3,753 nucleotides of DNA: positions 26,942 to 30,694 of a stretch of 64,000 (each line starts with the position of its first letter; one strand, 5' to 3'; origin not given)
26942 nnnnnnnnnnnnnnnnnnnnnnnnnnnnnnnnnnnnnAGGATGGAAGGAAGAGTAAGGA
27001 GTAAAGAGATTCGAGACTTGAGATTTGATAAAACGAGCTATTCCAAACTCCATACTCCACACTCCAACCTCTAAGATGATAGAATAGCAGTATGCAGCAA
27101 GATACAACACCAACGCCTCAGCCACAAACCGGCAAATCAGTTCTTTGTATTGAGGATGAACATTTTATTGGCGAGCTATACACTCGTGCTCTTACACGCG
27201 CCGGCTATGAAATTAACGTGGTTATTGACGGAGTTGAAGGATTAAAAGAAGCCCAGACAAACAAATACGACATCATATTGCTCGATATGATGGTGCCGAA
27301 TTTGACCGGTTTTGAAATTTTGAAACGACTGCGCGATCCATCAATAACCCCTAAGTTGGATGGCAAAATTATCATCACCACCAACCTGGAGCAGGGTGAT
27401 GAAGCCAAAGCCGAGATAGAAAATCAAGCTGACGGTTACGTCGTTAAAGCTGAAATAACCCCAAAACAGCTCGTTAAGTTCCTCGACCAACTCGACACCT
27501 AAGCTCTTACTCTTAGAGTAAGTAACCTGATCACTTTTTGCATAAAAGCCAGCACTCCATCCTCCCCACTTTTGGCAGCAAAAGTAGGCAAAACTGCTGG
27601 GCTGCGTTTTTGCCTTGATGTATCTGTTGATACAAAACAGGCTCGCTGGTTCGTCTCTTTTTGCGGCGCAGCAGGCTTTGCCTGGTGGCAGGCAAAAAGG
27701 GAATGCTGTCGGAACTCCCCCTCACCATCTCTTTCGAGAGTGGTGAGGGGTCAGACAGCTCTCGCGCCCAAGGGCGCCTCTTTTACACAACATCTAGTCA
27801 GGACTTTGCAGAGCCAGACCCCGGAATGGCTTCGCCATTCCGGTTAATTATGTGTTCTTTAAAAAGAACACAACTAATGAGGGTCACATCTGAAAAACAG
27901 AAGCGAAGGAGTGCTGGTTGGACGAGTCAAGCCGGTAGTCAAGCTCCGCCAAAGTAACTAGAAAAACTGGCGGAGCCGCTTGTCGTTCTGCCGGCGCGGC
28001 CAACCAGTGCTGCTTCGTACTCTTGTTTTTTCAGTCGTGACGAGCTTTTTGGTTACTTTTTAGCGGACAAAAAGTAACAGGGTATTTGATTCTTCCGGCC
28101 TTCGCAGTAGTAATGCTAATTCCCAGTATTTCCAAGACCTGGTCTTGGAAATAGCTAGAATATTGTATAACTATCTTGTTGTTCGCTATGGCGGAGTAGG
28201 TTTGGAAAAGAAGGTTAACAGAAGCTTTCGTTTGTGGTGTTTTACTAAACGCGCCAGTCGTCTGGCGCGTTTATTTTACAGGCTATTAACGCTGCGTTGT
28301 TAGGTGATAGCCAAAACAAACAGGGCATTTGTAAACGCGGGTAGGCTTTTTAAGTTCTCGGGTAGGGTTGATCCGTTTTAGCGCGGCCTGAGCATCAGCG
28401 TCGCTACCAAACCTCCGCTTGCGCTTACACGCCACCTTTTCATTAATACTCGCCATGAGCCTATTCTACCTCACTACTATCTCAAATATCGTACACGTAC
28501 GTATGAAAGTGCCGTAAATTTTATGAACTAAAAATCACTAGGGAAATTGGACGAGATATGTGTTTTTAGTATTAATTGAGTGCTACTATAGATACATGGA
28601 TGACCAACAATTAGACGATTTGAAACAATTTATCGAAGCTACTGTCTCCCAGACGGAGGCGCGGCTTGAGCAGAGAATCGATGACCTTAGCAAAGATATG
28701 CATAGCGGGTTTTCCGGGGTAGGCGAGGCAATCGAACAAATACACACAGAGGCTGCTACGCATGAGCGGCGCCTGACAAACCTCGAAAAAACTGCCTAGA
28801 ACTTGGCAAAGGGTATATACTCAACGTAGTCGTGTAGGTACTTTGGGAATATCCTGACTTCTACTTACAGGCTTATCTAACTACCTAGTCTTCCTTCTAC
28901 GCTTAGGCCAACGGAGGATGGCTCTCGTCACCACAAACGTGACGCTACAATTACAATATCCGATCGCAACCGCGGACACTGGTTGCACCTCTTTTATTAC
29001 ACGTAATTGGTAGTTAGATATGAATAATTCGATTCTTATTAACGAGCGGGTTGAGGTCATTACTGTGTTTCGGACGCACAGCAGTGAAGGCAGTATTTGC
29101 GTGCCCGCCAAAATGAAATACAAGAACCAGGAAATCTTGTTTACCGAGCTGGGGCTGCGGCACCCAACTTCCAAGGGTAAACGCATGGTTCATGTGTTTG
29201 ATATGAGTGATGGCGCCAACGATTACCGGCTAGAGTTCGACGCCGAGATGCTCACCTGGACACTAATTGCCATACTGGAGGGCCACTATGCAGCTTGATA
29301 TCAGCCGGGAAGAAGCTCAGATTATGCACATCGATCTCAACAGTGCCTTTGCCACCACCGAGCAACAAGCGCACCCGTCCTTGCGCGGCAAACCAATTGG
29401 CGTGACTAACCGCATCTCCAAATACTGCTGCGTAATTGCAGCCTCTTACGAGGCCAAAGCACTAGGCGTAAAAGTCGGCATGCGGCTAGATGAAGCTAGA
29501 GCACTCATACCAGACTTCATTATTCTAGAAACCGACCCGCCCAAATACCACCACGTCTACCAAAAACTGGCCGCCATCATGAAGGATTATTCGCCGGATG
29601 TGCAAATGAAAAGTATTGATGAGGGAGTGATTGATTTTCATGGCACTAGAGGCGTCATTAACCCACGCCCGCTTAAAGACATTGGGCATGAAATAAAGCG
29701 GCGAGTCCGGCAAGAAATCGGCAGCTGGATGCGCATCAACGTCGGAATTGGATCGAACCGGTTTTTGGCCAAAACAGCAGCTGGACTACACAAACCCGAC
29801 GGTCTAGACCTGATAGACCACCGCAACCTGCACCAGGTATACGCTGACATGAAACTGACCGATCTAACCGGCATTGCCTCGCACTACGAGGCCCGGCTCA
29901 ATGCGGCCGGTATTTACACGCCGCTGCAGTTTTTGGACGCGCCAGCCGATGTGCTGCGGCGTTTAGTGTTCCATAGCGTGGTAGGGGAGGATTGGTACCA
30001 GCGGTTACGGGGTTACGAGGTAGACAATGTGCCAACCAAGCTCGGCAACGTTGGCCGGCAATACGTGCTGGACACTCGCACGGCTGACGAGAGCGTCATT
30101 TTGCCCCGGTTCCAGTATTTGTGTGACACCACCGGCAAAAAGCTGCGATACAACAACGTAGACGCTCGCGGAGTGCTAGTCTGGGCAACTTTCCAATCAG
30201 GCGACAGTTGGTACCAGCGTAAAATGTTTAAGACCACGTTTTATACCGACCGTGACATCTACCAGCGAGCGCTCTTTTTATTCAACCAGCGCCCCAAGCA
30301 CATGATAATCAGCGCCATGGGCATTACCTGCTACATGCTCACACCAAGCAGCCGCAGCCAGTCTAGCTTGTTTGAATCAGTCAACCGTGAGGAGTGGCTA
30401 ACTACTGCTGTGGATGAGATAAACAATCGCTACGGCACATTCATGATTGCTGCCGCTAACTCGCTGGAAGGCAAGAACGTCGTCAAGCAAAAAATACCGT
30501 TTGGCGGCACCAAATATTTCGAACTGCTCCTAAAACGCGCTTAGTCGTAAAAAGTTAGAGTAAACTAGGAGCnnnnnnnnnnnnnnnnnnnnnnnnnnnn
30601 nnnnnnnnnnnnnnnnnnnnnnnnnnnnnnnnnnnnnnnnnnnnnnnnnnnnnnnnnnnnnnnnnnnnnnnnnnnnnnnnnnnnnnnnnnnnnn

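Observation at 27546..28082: Two ~530-nt hairpin-dense paralogous elements whose differences preserve helices: candidate unclassified large structured RNA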

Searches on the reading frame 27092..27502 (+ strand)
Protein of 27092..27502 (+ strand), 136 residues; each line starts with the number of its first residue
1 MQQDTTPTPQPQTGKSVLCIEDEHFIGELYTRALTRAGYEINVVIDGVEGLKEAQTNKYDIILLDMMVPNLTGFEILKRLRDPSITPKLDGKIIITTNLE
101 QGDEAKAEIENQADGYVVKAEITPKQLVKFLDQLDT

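Call 15: search_protein_families(library=pfam, proteins=[window:27092-27502:+])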
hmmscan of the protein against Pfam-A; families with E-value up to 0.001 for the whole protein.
window:27092-27502:+ (136 aa): 1 family
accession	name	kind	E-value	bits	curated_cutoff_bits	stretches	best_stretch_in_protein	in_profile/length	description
PF00072.30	Response_reg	-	6e-19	68.7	30.2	1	17-129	1-108/111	Response regulator receiver domain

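Call 17: find_encoding_contigs(protein=window:27092-27502:+, flank=6000, max_places=10)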
Protein window:27092-27502:+ (136 aa): 1 contig read that carries it; 1 place shown.
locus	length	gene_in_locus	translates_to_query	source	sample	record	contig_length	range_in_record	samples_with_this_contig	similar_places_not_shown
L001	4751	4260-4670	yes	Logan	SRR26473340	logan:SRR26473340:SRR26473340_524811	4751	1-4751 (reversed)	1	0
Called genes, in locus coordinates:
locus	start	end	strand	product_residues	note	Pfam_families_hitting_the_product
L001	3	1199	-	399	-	?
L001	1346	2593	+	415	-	PF11258:DUF3048, PF17479:DUF3048_C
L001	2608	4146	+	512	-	PF00512:HisKA, PF02518:HATPase_c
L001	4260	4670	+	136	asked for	PF00072:Response_reg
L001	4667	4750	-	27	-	?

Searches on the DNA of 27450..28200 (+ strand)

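Call 7: search_rna_families(source=window, start=27450, end=28200, threshold=evalue, max_evalue=10, show_alignments=3)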
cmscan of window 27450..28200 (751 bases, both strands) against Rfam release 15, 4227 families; matches with E-value up to 10: 6.
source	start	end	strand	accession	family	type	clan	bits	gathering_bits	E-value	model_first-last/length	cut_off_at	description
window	28108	28173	-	RF00933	mir-875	Gene; miRNA;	-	20.3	84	0.13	1-73/73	no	mir-875 microRNA precursor family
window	27942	27995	-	RF01677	P35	Gene; sRNA;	-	20.1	70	1.9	1-62/62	no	Pseudomonas sRNA P35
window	27718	27753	+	RF02795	Pab91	Gene; snRNA; snoRNA; HACA-box;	-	17.9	71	1.7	1-57/57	no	Pab91 RNA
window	27718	27758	+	RF00381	Antizyme_FSE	Cis-reg; frameshift_element;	-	14.4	40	6.2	6-52/59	no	Antizyme RNA frameshifting stimulation element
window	27824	27921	-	RF01416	NrrF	Gene; antisense;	-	13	60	7.7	1-160/160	no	NrrF RNA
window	27815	27905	-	RF01930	bxd_2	Gene; lncRNA;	-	11.7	80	5.6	1-91/91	no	Bithoraxoid conserved region 2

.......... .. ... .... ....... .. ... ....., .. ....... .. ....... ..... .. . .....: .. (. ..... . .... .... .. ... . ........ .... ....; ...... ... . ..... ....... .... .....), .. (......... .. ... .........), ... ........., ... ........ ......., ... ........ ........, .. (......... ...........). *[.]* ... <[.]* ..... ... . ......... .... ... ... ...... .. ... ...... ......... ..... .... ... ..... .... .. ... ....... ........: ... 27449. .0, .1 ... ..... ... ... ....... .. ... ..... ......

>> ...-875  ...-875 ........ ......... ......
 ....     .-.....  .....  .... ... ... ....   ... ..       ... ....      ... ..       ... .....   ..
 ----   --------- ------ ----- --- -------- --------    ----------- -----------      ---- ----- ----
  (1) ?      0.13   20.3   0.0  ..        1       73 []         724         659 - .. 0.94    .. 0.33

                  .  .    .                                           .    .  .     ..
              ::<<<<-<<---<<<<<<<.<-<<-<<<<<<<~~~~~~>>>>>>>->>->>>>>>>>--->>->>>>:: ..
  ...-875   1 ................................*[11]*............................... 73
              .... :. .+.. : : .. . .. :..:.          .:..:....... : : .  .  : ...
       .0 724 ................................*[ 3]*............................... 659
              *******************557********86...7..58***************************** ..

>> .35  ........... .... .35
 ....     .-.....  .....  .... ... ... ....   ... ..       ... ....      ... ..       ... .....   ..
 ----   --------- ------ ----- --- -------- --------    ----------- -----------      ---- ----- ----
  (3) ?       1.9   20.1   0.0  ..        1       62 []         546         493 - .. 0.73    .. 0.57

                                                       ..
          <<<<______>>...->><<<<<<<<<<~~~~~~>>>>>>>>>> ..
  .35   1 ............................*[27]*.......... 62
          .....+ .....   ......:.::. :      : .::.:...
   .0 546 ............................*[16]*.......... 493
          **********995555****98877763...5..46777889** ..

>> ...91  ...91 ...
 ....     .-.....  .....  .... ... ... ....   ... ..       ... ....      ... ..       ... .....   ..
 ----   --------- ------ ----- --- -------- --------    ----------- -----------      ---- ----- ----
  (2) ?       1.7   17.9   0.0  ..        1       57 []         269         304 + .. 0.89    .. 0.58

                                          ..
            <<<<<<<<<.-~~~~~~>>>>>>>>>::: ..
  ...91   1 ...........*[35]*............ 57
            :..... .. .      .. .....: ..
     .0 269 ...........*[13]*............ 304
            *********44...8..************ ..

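Call 30: search_dna_similar(query=window:27530-28110:+, collection=phages, mode=distant, max_evalue=0.01)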
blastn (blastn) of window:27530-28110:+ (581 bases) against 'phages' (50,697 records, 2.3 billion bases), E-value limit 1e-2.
No match.

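Call 31: search_dna_similar(query=window:27530-28110:+, collection=plasmids, mode=distant, max_evalue=0.01)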
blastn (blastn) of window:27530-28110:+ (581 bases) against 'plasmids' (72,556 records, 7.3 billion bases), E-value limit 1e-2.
No match.
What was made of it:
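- Tried and rejected: blastn against phages and plasmids (calls 30, 31).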

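Call 79: build_rna_model(alignment_id=A4)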
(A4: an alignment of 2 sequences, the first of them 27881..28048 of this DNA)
Model R1 built from alignment A4 (2 sequences, 168 columns); structure: RNAalifold consensus.
model positions 168; base pairs 45; branch points 0; effective number of sequences 0.86; information 0.589 bits per position. Calibrated on 0.2 Mb of random sequence (short: E-values are rough).
structure used (alignment columns):
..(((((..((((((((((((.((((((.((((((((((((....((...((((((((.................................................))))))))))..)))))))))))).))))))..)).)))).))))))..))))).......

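Call 80: search_with_rna_model(model_id=R1, sources=[window, L006, L007, L010, L014, L001, L013], max_evalue=10)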
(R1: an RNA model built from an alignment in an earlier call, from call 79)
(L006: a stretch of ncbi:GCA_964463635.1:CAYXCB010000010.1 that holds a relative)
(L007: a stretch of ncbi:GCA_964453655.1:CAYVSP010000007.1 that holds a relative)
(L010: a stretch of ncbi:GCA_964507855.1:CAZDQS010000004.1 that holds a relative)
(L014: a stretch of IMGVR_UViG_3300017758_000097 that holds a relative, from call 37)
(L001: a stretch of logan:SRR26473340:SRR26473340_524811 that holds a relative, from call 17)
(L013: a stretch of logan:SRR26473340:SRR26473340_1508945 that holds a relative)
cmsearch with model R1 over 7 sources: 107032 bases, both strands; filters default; matches with E-value up to 10: 4.
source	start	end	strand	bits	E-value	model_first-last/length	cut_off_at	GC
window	27881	28048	+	204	3.5e-49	1-168/168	no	0.54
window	42961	43127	+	201.8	1.2e-48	1-168/168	no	0.54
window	42956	43122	-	47.9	5.5e-10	1-168/168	no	0.53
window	27876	28043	-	43.6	6.4e-09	1-168/168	no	0.53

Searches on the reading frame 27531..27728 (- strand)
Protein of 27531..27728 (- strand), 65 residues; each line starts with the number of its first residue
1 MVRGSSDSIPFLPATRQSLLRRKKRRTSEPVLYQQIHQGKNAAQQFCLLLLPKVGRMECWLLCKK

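Call 42: find_homologous_proteins(query=window:27531-27728:-, max_evalue=0.001)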
Query window:27531-27728:-: no candidate shares three 5-residue words with the query. No homologue found.

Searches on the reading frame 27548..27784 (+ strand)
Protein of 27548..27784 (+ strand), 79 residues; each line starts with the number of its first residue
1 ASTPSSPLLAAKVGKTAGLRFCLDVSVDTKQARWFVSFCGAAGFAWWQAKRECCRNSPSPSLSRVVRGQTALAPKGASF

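Call 94: find_related_loci(query=window:27548-27784:+, collection=viral_contigs, flank=3000)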
Query seq(79 aa) (79 aa) in viral_contigs; peptide patterns used: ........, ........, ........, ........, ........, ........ (x = any residue, [..] = any of these).
51 stretches matched a pattern, but none encodes a relative of the query by tblastn (E <= 1e-3).

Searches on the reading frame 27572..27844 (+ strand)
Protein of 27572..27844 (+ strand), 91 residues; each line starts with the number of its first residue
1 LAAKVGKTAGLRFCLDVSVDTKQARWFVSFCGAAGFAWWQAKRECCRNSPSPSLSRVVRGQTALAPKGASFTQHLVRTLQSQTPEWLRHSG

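Call 76: find_homologous_proteins(query=window:27572-27844:+, max_evalue=0.01)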
Query window:27572-27844:+ (91 aa): 1 proteins with E <= 0.01 among 3 candidates.
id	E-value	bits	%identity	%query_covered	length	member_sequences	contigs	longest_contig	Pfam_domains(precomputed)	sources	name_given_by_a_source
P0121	4.7e-9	54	87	34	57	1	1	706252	-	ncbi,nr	ncbi:MAG: hypothetical protein U5K77_00410 [Candidatus Saccharibacteria bacterium]|nr:hypothetical p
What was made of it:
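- On Protein-coding gene: The only hit to the A ORF is copy B's own annotated 57-aa ORF, U5K77_00410 (call 76).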

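Call 77: find_encoding_contigs(protein=P0121, flank=10000, max_places=10)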
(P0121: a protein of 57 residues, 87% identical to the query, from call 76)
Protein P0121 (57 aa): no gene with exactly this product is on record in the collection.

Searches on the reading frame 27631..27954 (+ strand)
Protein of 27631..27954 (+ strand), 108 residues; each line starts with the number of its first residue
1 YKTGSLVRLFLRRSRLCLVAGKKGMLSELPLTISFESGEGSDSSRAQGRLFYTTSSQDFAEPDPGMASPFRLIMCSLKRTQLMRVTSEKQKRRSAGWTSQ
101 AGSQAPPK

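Call 37: find_related_loci(query=window:27631-27954:+, collection=viral_contigs, flank=3000)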
Query seq(108 aa) (108 aa) in viral_contigs; peptide patterns used: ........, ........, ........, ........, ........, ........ (x = any residue, [..] = any of these).
20 stretches matched a pattern; 1 encode a relative of the query (tblastn E <= 1e-3); 1 distinct loci.
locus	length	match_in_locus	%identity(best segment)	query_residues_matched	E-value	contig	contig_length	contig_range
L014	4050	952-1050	44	29-67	3e-5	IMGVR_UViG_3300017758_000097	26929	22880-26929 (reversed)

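Call 49: search_protein_representatives(protein=window:27661-27954:+)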
Query: 98 residues. Proteins with E-value up to 0.001 (for the whole library): 0; up to 1e-10: 0; up to 1e-30: 0. The best 0 are listed.
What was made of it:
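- On Protein-coding gene: There are 0 hits among 1.84 billion representatives (call 49) and none in the word-index search (call 42).
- Translated ORFs find no relative in the protein databases except the copy-B ORF itself (calls 42, 49, 76).
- Tried and rejected: Spurious-ORF searches in the protein databases (calls 42, 49, 76).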

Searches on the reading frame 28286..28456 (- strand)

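Call 71: search_protein_families(library=pfam, proteins=[window:28286-28456:-], max_evalue=1)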
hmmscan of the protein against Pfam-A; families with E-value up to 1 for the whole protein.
window:28286-28456:- (56 aa): 2 families
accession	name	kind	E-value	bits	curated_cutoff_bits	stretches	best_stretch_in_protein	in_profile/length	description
PF18592.6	Tho1_MOS11_C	-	0.06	13.8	26.8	1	11-29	12-33/37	Tho1/MOS11 C-terminal domain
PF12353.13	eIF3g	-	0.082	13.6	24.4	1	3-55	70-123/130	Eukaryotic translation initiation factor 3 subunit G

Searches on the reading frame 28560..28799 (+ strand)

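Call 15: search_protein_families(library=pfam, proteins=[window:28560-28799:+])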
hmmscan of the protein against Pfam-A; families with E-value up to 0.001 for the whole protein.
window:28560-28799:+ (79 aa): 0 families

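Call 71: search_protein_families(library=pfam, proteins=[window:28596-28799:+], max_evalue=1)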
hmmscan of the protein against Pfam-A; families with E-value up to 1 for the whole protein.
window:28596-28799:+ (67 aa): 7 families
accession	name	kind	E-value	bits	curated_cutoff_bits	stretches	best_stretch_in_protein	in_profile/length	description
PF01442.23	Apolipoprotein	-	0.006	16.7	90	1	4-48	110-154/190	Apolipoprotein A1/A4/E domain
PF04799.18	Fzo_mitofusin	-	0.044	13.7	27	1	4-66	97-158/161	fzo-like conserved region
PF11932.13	DUF3450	-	0.048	13.4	32.6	1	5-49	105-149/241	Protein of unknown function (DUF3450)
PF04513.17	Baculo_PEP_C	-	0.054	14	38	1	5-64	35-91/140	Baculovirus polyhedron envelope protein, PEP, C terminus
PF23991.1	DUF7310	-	0.1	13.6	40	0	3-35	16-46/83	Coiled-coil region of unknown function (DUF7310)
PF10779.14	XhlA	-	0.11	13.1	34.7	0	4-35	11-41/67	Haemolysin XhlA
PF07889.17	DUF1664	-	0.14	12.6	34.6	1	14-60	54-110/124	Protein of unknown function (DUF1664)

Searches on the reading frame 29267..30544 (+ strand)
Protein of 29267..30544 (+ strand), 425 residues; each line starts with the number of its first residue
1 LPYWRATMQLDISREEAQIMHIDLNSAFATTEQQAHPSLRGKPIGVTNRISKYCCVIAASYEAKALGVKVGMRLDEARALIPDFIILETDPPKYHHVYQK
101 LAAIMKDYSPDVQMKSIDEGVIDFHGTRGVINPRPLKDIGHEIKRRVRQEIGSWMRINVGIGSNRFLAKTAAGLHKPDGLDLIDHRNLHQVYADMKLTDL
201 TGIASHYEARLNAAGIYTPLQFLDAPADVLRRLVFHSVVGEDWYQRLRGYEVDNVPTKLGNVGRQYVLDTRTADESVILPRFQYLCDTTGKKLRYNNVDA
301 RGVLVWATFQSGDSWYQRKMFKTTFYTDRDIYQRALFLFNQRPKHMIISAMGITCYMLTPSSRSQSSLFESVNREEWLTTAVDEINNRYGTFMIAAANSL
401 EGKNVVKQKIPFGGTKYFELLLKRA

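Call 15: search_protein_families(library=pfam, proteins=[window:29267-30544:+])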
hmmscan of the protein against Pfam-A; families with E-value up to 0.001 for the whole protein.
window:29267-30544:+ (425 aa): 2 families
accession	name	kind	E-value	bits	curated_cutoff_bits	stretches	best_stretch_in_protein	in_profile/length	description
PF00817.25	IMS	-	2.4e-33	115.6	23.2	1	22-172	1-147/148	impB/mucB/samB family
PF11799.13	IMS_C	-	0.00011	23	20.7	1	263-368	5-109/109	impB/mucB/samB family C-terminal domain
